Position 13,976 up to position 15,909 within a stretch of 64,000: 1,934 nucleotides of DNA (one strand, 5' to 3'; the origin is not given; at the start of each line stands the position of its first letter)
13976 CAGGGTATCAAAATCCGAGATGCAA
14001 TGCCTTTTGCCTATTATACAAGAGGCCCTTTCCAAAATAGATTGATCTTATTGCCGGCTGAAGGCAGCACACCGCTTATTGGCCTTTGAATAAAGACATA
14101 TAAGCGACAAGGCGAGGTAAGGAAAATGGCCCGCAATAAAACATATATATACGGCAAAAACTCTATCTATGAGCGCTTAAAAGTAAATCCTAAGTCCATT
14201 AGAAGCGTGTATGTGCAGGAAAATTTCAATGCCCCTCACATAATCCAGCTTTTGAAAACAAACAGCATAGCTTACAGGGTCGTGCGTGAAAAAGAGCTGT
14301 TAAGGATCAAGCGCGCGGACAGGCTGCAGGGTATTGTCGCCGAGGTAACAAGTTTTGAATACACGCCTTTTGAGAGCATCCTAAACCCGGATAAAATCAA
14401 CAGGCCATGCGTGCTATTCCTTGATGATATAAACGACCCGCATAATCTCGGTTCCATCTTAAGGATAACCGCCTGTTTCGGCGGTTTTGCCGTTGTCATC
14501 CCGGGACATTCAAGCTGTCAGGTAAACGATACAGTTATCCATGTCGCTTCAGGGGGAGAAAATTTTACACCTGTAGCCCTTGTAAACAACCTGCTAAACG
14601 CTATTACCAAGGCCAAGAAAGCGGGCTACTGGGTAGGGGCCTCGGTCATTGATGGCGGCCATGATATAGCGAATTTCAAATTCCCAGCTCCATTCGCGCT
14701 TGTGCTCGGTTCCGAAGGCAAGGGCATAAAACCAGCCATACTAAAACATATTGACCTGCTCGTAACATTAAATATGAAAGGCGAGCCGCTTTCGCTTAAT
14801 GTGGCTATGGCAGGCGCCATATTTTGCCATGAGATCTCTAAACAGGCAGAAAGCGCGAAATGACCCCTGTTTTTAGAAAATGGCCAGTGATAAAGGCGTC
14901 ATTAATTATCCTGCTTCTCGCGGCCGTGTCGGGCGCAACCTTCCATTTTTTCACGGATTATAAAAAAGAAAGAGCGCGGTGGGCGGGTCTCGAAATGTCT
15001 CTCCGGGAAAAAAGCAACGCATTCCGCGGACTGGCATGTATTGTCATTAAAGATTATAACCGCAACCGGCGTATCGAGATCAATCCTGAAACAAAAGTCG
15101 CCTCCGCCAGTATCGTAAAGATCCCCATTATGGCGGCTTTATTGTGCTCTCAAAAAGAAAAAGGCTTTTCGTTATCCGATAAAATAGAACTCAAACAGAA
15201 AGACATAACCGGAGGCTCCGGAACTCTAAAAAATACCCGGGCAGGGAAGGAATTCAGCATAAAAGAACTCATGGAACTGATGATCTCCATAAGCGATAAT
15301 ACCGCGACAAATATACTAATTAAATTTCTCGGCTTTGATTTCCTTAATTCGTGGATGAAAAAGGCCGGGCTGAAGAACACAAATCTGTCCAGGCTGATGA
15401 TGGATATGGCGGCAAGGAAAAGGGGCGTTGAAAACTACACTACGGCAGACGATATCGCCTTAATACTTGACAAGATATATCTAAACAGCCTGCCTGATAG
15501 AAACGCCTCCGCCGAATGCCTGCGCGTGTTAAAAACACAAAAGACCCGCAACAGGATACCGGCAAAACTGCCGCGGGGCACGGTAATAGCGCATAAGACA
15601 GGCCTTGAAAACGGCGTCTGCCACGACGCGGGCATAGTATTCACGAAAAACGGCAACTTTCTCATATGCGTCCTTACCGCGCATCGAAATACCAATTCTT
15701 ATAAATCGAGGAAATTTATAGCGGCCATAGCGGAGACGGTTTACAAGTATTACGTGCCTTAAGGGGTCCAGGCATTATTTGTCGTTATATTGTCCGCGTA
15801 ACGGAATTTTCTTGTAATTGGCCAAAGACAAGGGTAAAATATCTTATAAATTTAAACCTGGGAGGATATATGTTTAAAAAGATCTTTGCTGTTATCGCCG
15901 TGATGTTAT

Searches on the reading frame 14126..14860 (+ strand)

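Call 43: search_protein_families(library=pfam, proteins=[window:14126-14860:+], max_evalue=0.00001)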
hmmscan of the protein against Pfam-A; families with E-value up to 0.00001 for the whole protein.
window:14126-14860:+ (245 aa): 2 families
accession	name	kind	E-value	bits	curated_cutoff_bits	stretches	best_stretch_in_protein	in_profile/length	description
PF00588.24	SpoU_methylase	-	8.1e-34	117.2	29.7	1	96-235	3-142/142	SpoU rRNA Methylase family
PF08032.17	SpoU_sub_bind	-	1.7e-14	54.4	22.8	1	7-79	1-75/76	RNA 2'-O ribose methyltransferase substrate binding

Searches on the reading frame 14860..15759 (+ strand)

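Call 43: search_protein_families(library=pfam, proteins=[window:14860-15759:+], max_evalue=0.00001)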
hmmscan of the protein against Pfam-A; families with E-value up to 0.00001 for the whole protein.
window:14860-15759:+ (300 aa): 2 families
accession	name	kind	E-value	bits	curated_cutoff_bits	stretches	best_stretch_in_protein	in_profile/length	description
PF13354.11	Beta-lactamase2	-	4.2e-63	213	22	1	61-273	2-214/214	Beta-lactamase enzyme family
PF00768.25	Peptidase_S11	-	2.1e-06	27.8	27.6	1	62-212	16-170/239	D-alanyl-D-alanine carboxypeptidase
